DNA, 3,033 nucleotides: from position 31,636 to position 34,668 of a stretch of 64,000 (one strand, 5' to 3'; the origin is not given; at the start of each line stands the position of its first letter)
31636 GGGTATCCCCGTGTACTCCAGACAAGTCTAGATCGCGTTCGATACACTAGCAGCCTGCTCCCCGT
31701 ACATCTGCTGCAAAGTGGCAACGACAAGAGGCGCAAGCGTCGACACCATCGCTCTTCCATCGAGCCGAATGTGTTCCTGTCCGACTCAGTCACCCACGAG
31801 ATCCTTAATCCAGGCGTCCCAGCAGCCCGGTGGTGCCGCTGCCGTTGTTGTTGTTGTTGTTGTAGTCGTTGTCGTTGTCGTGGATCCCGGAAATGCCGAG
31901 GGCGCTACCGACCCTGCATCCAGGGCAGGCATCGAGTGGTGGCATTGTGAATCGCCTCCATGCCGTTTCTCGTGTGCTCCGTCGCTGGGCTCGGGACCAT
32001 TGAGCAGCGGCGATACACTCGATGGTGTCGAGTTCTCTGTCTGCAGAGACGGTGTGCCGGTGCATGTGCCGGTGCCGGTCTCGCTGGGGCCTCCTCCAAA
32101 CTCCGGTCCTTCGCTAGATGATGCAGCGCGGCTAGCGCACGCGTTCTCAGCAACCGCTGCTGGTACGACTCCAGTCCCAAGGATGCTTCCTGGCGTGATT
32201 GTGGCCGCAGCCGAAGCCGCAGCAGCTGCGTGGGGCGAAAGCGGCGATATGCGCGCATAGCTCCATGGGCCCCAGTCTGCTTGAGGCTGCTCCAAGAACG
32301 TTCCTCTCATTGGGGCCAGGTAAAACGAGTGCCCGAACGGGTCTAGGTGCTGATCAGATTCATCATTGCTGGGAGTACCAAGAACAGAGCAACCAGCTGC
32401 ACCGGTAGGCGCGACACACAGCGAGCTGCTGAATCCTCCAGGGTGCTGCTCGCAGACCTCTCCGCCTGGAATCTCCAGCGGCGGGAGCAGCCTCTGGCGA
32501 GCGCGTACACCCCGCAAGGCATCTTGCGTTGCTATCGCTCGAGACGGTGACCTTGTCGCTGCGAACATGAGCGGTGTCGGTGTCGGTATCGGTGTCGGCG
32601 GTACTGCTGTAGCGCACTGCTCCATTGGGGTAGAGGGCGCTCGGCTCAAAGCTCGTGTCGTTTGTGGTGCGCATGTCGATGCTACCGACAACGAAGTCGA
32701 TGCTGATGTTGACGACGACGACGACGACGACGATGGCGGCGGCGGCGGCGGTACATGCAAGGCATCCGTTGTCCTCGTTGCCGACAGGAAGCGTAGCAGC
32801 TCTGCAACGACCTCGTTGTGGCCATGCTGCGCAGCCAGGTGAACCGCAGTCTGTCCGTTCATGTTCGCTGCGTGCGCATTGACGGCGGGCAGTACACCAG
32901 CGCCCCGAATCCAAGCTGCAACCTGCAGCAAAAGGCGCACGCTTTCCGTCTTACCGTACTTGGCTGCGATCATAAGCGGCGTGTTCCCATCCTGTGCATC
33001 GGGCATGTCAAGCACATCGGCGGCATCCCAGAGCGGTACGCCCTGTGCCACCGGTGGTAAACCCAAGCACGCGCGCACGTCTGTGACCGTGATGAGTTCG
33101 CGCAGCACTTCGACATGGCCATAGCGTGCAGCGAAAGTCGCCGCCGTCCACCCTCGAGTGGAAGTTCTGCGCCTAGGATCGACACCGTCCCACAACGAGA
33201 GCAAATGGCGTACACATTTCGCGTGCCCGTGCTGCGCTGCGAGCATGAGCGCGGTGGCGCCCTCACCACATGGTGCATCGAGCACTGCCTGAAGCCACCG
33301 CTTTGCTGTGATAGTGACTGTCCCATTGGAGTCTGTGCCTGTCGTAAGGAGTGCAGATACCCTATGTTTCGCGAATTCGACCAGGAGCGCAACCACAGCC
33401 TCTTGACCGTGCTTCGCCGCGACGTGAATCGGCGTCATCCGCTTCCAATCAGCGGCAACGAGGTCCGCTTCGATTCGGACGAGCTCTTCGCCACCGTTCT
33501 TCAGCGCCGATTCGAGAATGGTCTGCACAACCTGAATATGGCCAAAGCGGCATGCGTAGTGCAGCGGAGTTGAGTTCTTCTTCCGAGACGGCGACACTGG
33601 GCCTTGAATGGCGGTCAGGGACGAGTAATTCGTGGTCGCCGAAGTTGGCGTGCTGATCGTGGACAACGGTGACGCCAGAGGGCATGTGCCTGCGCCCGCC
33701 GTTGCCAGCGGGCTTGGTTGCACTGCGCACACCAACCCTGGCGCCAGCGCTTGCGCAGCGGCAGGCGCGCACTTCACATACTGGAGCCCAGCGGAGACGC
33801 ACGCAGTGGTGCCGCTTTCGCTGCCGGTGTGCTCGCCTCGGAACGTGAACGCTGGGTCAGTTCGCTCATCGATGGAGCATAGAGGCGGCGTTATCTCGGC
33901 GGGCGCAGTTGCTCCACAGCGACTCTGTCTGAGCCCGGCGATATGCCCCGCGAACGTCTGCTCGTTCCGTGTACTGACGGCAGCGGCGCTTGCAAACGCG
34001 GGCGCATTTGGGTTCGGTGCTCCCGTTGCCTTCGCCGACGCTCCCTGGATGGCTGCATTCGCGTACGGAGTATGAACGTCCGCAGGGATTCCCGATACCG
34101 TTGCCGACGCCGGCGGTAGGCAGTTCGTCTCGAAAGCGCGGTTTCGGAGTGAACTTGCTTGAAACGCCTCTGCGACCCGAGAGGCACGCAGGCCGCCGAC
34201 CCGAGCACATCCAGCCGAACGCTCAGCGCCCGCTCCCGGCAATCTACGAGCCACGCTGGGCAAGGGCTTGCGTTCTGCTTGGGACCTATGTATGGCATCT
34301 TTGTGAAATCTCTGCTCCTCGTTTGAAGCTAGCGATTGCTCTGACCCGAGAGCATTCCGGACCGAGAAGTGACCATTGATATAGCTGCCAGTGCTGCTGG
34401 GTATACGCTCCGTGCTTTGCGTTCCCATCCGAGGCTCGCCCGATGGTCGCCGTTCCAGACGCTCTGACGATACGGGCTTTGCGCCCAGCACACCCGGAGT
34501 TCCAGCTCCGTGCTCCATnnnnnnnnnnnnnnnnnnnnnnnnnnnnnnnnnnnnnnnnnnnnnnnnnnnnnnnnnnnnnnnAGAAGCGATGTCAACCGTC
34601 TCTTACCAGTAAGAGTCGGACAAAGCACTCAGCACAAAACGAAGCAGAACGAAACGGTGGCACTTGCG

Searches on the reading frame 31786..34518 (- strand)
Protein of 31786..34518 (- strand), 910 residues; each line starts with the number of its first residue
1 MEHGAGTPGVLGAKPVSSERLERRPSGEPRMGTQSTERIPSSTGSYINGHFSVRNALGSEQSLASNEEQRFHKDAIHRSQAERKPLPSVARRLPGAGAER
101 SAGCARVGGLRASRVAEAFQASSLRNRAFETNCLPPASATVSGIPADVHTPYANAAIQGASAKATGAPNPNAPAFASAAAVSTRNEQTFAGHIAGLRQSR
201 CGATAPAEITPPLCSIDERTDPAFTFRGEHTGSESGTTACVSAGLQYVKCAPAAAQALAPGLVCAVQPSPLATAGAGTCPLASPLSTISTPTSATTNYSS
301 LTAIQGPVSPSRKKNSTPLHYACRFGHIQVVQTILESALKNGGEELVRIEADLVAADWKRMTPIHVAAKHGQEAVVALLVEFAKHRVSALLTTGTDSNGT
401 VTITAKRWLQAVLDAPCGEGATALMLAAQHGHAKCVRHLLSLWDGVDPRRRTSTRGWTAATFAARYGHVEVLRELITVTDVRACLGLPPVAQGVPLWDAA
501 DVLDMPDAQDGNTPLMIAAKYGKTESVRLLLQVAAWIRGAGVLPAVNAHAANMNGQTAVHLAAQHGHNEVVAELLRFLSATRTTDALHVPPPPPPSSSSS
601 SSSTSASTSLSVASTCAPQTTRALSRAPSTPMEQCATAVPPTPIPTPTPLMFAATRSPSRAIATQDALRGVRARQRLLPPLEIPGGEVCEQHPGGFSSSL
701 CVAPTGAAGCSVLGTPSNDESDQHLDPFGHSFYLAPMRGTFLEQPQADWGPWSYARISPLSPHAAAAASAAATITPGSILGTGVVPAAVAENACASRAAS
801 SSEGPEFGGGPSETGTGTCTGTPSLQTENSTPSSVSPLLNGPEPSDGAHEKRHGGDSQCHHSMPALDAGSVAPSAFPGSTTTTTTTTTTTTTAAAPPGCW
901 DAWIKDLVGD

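Call 45: search_protein_families(library=pfam, proteins=[window:31786-34518:-], max_evalue=0.001)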
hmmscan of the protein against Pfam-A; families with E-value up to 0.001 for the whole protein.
window:31786-34518:- (910 aa): 6 families
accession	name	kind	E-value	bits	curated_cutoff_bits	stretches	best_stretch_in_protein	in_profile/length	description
PF12796.13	Ank_2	-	5.1e-36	123.6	27.3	3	508-575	27-80/90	Ankyrin repeats (3 copies)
PF00023.36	Ank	-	5e-35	118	21.1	4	510-532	1-23/33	Ankyrin repeat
PF13606.12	Ank_3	-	4.2e-28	94.3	22.3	0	316-336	3-23/30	Ankyrin repeat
PF13857.12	Ank_5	-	5.1e-26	90.9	27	1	414-459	10-52/56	Ankyrin repeats (many copies)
PF13637.12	Ank_4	-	3.2e-22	78.5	22.7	0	364-439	1-49/50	Ankyrin repeats (many copies)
PF24521.3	Ank_KRIT1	-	2.1e-09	37.7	80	0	315-381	46-106/149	KRIT1 ankyrin-repeats domain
